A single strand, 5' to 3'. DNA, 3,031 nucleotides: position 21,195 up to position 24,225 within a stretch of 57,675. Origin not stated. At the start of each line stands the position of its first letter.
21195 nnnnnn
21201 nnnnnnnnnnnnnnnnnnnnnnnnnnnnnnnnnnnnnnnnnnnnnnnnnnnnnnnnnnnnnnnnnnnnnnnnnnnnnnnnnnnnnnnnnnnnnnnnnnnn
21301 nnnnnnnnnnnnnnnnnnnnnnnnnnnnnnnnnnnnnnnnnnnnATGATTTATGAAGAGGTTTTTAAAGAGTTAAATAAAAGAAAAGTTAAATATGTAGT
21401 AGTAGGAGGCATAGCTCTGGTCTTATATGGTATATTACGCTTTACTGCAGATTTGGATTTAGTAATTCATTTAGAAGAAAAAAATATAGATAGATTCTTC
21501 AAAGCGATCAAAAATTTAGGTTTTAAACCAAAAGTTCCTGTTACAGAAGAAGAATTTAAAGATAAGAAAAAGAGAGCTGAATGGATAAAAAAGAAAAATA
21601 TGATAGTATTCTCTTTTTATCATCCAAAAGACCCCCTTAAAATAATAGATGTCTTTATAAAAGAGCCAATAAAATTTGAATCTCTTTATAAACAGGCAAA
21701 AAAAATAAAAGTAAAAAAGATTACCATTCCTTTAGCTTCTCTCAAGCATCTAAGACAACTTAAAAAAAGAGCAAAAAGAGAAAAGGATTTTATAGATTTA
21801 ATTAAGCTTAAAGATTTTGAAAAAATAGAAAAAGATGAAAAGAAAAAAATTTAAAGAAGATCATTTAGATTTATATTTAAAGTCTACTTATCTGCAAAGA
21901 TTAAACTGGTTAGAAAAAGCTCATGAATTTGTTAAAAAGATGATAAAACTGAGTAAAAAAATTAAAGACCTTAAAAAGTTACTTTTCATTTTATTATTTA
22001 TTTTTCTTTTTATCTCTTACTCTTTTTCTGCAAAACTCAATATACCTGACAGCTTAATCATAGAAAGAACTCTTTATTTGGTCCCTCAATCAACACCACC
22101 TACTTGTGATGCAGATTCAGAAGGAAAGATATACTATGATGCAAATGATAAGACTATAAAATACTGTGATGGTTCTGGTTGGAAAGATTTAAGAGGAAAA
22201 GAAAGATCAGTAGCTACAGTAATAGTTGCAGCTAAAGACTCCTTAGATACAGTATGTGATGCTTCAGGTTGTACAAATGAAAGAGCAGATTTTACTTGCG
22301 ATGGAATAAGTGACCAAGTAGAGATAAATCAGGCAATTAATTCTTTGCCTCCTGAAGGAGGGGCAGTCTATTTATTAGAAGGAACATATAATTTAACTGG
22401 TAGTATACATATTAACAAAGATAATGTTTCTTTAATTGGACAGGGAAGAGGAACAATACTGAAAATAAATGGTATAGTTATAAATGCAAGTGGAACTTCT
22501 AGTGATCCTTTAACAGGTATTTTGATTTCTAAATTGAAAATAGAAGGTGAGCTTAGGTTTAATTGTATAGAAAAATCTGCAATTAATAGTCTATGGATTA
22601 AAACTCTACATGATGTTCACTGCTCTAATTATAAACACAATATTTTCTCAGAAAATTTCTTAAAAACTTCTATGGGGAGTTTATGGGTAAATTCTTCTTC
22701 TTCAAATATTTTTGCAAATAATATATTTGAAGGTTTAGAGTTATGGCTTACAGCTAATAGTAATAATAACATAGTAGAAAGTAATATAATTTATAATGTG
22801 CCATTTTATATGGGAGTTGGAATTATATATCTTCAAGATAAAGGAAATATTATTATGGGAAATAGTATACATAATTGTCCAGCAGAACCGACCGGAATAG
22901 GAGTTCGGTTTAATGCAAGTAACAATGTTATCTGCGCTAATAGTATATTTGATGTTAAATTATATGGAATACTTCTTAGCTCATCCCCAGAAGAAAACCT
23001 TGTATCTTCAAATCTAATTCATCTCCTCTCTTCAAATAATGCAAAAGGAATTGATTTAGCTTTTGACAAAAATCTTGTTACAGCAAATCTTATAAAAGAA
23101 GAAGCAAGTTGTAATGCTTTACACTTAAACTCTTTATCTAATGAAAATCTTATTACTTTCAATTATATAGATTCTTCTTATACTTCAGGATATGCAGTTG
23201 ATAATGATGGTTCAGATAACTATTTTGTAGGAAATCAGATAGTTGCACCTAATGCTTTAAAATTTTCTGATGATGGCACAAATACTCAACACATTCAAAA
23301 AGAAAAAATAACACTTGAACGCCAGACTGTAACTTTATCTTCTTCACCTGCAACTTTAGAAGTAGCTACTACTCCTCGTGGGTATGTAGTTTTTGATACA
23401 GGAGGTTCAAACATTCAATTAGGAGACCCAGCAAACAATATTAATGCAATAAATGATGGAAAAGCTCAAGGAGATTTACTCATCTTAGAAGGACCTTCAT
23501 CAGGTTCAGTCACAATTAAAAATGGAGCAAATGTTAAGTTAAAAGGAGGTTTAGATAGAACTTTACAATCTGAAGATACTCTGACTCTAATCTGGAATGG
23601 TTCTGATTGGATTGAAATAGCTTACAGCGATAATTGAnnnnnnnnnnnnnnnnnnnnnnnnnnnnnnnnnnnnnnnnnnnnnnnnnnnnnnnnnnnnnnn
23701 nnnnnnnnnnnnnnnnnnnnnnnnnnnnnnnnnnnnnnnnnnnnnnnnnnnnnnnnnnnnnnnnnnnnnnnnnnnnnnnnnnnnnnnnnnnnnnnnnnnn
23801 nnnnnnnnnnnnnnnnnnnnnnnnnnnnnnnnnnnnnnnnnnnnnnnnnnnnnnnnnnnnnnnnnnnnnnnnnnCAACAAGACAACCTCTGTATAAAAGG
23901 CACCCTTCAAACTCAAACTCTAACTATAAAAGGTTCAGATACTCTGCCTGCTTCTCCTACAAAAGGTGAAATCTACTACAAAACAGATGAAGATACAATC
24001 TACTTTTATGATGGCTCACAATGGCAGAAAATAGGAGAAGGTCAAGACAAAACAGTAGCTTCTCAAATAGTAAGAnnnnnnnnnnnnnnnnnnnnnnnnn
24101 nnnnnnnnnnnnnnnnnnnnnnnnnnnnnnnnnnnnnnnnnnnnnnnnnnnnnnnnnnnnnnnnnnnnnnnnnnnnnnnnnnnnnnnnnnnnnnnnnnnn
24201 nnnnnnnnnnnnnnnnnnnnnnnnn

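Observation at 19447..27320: Array of four paralogous secreted beta-helix proteins with conserved N- and C-terminal modules, inserted between pilB and pilC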

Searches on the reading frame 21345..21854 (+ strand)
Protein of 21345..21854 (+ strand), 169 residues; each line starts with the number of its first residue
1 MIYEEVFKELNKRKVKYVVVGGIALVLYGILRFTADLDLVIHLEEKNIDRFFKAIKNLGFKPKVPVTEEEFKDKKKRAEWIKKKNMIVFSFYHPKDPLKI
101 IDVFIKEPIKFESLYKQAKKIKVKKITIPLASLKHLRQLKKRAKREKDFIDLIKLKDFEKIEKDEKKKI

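Call 4: search_protein_families(library=pfam, proteins=[window:21345-21854:+], max_evalue=0.1)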
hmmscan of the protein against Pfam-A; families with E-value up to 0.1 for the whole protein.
window:21345-21854:+ (169 aa): 5 families
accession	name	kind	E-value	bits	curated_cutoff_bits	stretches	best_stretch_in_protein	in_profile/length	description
PF19502.5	DUF6036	-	0.00012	22.3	23.6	1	11-58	16-61/164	Nucleotidyltransferase of unknown function (DUF6036)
PF08843.17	AbiEii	-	0.00014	22.3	22.5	1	16-123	14-133/238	Nucleotidyl transferase AbiEii toxin, Type IV TA system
PF09970.15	DUF2204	-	0.00054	20.1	20.3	1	3-154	5-145/181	Nucleotidyl transferase of unknown function (DUF2204)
PF14907.12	NTP_transf_5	-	0.0026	17.8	31.2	1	4-74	61-124/249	Uncharacterised nucleotidyltransferase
PF10706.15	Aminoglyc_resit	-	0.016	15.8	21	1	5-79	4-78/149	Aminoglycoside-2''-adenylyltransferase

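Call 50: search_protein_families(library=ncbifam, proteins=[window:21345-21854:+], max_evalue=0.01)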
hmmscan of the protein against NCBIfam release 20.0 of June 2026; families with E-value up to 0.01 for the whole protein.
window:21345-21854:+ (169 aa): 0 families

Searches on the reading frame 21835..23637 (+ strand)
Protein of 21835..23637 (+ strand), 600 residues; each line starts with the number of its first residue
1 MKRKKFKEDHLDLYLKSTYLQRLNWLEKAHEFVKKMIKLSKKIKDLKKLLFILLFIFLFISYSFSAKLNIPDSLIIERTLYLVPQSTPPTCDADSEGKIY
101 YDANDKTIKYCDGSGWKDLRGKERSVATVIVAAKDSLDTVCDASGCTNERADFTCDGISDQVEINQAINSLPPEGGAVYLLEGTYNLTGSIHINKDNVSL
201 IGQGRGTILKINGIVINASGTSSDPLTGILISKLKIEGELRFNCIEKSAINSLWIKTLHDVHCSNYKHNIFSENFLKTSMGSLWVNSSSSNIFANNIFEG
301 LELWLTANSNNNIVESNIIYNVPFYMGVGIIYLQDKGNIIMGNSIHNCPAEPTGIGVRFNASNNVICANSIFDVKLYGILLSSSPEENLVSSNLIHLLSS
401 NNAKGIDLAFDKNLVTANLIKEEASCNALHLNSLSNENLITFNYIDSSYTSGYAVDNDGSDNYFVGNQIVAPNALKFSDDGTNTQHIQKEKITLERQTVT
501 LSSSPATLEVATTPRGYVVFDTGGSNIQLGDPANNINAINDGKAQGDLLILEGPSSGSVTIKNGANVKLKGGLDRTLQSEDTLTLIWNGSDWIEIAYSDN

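Call 4: search_protein_families(library=pfam, proteins=[window:21835-23637:+], max_evalue=0.1)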
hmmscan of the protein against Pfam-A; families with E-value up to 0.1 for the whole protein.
window:21835-23637:+ (600 aa): 2 families
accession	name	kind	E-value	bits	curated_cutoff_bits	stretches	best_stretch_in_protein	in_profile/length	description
PF25692.1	Phage_depo_C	-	1.3e-14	54.8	25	1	532-592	27-89/90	Phage depolymerase C-terminal beta sandwich domain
PF13229.12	Beta_helix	-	4.1e-09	36.7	25.9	1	308-413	53-149/158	Right handed beta helix region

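Call 8: search_protein_families(library=phrogs, proteins=[window:21835-23637:+], max_evalue=0.01)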
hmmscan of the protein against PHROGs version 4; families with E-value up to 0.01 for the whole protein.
window:21835-23637:+ (600 aa): 1 family
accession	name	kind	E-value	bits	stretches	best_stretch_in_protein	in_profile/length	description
phrog_11699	-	tail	0.00017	21.4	1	140-202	46-108/553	minor tail protein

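Call 50: search_protein_families(library=ncbifam, proteins=[window:21835-23637:+], max_evalue=0.01)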
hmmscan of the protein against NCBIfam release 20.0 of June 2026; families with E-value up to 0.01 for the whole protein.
window:21835-23637:+ (600 aa): 0 families

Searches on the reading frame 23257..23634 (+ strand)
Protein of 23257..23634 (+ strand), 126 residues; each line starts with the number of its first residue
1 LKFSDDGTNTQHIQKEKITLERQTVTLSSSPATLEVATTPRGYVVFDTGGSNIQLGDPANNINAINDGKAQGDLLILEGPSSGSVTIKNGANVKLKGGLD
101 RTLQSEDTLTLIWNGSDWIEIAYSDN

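Call 52: search_dna_similar(query=window:23257-23634:+, collection=phages, mode=protein, max_evalue=0.01, max_rows=25)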
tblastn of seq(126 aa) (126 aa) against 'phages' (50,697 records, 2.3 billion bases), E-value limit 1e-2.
No match.

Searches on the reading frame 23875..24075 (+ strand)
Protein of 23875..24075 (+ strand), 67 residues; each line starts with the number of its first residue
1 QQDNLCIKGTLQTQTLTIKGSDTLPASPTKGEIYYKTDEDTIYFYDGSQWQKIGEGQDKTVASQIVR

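Call 51: search_protein_families(library=pfam, proteins=[window:23875-24075:+], max_evalue=10)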
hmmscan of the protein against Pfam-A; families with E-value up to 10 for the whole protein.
seq(67 aa): 1 family
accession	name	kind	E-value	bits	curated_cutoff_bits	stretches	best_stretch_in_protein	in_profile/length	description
PF10983.13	DUF2793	-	0.092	13.1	27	1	26-51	62-87/87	Protein of unknown function (DUF2793)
